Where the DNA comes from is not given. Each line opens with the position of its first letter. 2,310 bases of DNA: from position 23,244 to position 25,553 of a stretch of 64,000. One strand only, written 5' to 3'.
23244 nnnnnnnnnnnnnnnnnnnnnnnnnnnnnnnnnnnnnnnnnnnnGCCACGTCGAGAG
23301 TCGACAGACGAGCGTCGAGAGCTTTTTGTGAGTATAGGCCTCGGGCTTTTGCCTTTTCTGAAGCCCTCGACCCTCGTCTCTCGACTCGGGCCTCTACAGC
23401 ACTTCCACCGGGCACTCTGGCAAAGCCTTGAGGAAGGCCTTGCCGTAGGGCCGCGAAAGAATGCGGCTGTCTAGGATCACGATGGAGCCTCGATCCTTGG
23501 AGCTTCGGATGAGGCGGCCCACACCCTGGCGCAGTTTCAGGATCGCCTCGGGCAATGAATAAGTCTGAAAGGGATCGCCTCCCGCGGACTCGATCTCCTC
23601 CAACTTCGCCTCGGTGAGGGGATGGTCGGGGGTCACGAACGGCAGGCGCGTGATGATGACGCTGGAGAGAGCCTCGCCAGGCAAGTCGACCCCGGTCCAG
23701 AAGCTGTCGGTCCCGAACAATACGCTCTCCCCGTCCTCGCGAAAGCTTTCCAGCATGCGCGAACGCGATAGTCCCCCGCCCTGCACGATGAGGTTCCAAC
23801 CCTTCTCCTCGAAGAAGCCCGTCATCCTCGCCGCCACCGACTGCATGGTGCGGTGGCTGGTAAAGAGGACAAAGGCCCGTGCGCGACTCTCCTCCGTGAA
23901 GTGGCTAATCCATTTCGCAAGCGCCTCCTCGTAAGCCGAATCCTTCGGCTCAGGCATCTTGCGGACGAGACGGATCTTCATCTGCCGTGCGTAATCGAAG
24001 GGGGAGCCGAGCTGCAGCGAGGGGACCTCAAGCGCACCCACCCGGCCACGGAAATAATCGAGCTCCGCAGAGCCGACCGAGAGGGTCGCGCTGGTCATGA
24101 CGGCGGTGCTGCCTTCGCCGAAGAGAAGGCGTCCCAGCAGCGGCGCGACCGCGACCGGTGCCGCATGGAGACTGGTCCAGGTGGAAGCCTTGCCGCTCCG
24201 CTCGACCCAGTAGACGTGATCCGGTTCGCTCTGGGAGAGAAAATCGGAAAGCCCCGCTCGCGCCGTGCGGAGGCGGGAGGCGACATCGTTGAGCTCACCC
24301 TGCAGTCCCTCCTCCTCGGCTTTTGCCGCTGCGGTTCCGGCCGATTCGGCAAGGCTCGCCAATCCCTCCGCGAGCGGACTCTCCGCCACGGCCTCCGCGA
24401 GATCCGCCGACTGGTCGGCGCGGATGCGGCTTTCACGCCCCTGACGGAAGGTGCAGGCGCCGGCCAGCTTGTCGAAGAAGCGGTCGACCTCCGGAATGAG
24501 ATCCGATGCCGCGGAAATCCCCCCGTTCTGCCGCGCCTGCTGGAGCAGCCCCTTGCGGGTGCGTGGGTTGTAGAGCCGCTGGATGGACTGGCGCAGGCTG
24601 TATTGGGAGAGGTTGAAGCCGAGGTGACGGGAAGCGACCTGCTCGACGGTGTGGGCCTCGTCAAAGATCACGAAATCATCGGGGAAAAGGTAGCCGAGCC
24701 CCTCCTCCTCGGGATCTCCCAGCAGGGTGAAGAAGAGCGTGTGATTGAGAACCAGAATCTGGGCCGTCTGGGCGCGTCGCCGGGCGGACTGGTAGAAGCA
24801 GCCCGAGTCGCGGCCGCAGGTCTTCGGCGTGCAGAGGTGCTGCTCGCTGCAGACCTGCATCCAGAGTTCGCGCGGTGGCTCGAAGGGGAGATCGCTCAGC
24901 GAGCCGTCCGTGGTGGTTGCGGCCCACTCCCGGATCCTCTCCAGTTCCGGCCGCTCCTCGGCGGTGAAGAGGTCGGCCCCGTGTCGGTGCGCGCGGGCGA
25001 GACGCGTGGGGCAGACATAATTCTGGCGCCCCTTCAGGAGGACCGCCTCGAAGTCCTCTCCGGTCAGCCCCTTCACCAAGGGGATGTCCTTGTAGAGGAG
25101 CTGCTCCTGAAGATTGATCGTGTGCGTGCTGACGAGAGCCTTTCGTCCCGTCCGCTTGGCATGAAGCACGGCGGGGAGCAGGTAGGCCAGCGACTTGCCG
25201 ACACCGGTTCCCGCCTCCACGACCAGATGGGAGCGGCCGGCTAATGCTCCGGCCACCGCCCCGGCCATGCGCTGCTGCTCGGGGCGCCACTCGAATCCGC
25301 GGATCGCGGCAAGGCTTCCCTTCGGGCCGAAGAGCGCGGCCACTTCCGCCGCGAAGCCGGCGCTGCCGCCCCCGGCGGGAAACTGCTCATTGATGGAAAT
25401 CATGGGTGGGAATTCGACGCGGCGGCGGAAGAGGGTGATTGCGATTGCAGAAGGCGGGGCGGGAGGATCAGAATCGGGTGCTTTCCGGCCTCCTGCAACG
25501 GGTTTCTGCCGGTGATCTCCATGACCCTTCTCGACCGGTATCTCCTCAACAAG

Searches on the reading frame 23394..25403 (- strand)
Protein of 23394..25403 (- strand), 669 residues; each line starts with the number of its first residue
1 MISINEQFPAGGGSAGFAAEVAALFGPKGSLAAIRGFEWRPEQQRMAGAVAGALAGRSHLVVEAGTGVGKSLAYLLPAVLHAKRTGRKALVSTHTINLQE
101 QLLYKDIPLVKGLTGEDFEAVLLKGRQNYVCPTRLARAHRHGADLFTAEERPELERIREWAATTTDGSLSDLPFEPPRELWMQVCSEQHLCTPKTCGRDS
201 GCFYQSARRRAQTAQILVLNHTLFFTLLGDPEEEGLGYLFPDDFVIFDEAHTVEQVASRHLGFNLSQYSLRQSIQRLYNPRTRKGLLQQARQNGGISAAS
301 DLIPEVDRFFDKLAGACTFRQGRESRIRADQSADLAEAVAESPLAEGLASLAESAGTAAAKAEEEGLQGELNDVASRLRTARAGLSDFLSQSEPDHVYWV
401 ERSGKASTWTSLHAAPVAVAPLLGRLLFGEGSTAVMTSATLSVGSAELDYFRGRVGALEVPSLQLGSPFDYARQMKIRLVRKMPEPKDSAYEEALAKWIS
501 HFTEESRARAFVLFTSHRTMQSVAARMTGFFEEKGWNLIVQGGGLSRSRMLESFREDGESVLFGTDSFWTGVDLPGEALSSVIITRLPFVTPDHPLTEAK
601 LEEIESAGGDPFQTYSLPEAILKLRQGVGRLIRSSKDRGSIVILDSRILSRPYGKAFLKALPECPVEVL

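Call 14: search_protein_families(library=pfam, proteins=[window:23394-25403:-])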
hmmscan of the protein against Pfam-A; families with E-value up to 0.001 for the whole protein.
window:23394-25403:- (669 aa): 4 families
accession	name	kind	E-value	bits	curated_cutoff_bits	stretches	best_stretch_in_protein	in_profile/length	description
PF13307.12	Helicase_C_2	-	4.1e-45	154.3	25.3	1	501-663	3-169/170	Helicase C-terminal domain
PF00270.35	DEAD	-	2.4e-12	47.3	26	1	50-103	8-62/167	DEAD/DEAH box helicase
PF06733.21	DEAD_2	-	4.6e-05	23.6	21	1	197-269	101-171/172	DEAD_2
PF04851.21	ResIII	-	9.4e-05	22.8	22.5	0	37-103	2-70/164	Type III restriction enzyme, res subunit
